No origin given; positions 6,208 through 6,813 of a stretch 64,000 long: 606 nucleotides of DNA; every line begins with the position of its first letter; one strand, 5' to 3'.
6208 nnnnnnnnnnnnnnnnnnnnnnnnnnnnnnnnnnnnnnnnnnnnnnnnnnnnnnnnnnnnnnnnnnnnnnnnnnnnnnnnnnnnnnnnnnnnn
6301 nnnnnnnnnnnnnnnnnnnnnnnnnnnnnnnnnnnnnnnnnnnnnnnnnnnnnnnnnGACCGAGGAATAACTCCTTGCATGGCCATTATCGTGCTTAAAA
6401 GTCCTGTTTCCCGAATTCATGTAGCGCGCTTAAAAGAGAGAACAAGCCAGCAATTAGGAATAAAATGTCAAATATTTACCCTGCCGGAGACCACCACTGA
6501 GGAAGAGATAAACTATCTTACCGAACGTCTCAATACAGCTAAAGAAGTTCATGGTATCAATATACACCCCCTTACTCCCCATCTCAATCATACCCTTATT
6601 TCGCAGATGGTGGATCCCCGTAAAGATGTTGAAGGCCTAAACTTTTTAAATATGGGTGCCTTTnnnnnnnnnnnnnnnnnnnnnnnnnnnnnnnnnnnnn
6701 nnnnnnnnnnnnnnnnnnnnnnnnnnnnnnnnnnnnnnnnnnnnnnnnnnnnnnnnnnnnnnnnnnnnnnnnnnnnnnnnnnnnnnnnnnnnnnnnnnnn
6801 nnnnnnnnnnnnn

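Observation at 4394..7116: Three tandem FolD-family paralogs; copies 2 and 3 carry substitutions at conserved catalytic positions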

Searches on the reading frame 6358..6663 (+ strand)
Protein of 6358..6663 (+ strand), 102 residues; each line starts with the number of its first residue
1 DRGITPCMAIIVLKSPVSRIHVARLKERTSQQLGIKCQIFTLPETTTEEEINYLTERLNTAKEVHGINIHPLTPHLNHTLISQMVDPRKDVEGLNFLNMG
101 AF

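Call 35: find_related_loci(query=A2, collection=metagenome_contigs, flank=10000)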
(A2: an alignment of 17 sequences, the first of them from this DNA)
Query A2 (102 aa) in metagenome_contigs; peptide patterns used: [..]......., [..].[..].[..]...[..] (x = any residue, [..] = any of these).
114 stretches matched a pattern; 13 encode a relative of the query (tblastn E <= 1e-3); 13 distinct loci.
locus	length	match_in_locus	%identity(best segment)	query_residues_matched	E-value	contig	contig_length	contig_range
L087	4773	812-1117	75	1-102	4e-51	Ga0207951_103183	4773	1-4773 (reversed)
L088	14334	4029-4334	72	1-102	8e-50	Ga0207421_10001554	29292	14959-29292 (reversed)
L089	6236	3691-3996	72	1-102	7e-50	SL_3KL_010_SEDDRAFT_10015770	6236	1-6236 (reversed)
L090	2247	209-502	69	5-102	2e-47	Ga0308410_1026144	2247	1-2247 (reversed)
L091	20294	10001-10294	69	5-102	1e-46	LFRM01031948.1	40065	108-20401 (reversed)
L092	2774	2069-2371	64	2-102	6e-44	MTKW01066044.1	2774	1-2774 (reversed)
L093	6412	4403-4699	66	2-100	7e-44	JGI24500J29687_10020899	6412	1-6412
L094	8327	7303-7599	65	4-102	2e-43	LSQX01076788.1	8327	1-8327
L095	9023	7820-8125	62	1-102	6e-41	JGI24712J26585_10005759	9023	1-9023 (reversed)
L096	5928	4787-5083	63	2-100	4e-41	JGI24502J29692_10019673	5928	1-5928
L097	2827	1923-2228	62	1-102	2e-39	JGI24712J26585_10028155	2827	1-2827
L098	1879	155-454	59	3-102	4e-38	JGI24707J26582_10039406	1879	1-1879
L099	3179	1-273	64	12-102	2e-35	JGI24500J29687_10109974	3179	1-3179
